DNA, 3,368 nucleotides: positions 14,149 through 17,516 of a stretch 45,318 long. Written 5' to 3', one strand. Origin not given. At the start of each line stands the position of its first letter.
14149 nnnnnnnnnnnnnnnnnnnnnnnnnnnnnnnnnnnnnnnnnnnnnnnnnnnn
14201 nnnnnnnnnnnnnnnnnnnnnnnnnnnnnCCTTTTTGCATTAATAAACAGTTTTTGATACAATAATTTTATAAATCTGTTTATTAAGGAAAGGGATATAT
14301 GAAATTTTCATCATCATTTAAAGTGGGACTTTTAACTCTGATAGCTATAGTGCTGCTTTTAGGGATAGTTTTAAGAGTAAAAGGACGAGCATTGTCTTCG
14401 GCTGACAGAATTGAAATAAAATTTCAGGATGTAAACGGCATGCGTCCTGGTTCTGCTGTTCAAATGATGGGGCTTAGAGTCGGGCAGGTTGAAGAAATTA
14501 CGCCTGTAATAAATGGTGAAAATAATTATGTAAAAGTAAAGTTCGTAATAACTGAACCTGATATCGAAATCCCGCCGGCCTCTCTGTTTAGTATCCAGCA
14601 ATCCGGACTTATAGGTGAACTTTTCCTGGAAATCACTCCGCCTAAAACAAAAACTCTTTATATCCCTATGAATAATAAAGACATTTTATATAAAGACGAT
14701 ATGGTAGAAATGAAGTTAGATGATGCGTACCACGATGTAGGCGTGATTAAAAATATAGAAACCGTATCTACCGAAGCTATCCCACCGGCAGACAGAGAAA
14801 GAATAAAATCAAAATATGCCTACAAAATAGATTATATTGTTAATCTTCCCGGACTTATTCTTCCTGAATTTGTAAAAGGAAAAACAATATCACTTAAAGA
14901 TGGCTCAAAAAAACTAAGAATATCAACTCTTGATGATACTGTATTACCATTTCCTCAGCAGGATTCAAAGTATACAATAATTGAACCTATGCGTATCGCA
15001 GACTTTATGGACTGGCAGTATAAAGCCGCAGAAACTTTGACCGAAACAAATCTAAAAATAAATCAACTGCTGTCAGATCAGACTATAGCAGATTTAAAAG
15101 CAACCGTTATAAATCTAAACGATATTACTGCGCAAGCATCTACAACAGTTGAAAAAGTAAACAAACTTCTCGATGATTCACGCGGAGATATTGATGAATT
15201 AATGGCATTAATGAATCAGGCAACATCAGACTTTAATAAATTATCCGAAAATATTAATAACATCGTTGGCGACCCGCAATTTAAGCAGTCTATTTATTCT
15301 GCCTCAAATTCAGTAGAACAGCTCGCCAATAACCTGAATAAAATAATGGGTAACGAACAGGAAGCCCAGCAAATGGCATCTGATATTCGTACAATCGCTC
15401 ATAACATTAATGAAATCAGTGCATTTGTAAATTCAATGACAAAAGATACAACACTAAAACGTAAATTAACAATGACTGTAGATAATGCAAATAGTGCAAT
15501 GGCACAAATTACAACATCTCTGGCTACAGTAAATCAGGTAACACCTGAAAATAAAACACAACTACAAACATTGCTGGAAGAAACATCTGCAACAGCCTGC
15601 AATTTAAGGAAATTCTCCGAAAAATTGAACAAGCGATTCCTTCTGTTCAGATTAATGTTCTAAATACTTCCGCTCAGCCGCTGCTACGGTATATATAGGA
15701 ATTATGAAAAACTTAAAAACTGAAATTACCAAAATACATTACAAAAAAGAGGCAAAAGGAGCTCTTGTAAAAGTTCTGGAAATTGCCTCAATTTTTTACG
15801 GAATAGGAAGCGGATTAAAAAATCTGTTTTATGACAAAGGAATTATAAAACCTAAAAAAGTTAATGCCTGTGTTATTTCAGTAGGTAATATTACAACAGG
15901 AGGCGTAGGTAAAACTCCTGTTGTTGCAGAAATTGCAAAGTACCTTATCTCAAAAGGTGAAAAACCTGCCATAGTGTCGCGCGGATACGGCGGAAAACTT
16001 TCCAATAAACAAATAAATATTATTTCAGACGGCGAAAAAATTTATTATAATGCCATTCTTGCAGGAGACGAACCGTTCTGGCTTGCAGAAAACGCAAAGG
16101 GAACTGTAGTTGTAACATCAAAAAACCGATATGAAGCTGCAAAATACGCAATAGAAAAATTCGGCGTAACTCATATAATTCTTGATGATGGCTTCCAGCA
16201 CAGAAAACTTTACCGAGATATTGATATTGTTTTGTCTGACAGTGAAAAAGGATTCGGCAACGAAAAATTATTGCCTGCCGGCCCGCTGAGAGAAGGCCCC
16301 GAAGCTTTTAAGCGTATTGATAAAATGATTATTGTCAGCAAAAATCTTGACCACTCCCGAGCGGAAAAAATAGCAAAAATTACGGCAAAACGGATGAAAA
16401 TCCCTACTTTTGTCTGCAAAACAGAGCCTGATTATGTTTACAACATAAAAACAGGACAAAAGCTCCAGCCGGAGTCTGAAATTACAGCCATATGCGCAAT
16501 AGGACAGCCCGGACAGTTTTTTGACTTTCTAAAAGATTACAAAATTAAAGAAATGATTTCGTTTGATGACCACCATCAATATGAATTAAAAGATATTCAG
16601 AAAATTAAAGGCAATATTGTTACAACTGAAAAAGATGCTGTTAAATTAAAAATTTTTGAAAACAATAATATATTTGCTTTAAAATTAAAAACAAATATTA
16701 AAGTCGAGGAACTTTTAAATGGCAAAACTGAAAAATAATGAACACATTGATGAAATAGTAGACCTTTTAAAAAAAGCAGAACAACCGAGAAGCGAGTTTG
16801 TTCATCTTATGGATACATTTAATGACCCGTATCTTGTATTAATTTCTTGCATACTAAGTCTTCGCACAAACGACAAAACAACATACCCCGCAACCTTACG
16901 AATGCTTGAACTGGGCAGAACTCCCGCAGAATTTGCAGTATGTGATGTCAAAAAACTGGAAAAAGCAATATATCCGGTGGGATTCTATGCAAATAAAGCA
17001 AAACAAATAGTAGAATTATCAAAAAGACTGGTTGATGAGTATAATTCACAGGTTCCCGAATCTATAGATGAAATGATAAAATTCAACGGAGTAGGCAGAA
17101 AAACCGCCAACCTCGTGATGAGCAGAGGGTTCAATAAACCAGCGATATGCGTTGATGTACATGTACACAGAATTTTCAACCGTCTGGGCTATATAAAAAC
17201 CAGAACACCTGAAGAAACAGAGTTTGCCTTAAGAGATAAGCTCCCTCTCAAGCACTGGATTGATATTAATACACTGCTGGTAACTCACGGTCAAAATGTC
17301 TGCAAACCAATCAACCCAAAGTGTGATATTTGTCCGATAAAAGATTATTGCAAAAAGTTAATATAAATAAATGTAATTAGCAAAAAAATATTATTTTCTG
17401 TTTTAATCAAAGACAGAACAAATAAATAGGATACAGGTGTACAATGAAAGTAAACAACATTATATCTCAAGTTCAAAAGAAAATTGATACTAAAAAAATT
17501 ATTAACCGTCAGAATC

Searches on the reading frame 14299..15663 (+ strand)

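Call 33: search_protein_families(library=pfam, proteins=[window:14299-15663:+], max_evalue=0.001)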
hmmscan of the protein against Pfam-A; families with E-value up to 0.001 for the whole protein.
window:14299-15663:+ (454 aa): 1 family
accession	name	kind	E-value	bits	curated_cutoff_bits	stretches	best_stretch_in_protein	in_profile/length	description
PF02470.25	MlaD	-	2.3e-15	57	25.1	1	37-115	4-81/81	MlaD protein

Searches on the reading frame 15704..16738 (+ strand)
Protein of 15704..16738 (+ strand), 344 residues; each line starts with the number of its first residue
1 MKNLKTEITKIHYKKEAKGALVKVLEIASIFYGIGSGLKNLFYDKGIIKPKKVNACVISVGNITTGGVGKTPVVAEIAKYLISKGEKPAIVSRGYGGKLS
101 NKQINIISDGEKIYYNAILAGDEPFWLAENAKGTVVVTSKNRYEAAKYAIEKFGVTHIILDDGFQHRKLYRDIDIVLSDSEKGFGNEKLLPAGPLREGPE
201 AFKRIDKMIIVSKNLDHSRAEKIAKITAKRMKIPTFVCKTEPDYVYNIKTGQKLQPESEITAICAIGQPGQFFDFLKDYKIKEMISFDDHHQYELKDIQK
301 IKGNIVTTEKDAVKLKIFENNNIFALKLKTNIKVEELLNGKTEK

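Call 33: search_protein_families(library=pfam, proteins=[window:15704-16738:+], max_evalue=0.001)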
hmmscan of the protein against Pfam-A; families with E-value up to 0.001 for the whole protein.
window:15704-16738:+ (344 aa): 1 family
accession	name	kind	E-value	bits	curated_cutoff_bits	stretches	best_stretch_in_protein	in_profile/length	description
PF02606.20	LpxK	-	3.2e-85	286.5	27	1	24-336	4-321/328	Tetraacyldisaccharide-1-P 4'-kinase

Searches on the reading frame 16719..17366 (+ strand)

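Call 33: search_protein_families(library=pfam, proteins=[window:16719-17366:+], max_evalue=0.001)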
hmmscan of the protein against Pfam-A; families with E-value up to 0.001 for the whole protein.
window:16719-17366:+ (215 aa): 4 families
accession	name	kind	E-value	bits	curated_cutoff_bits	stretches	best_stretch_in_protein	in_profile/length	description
PF00730.31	HhH-GPD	-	1.3e-24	87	26.2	1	42-175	1-106/108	HhH-GPD superfamily base excision DNA repair protein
PF10576.14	EndIII_4Fe-2S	-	2.3e-06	28.2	20.5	1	195-211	1-17/17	Iron-sulfur binding domain of endonuclease III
PF22175.2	Ogg-HhH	-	0.00016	21.7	27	1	35-162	18-148/173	8-oxoguanine DNA glycosylase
PF00633.29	HHH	-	0.00018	21.6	24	1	108-135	2-29/30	Helix-hairpin-helix motif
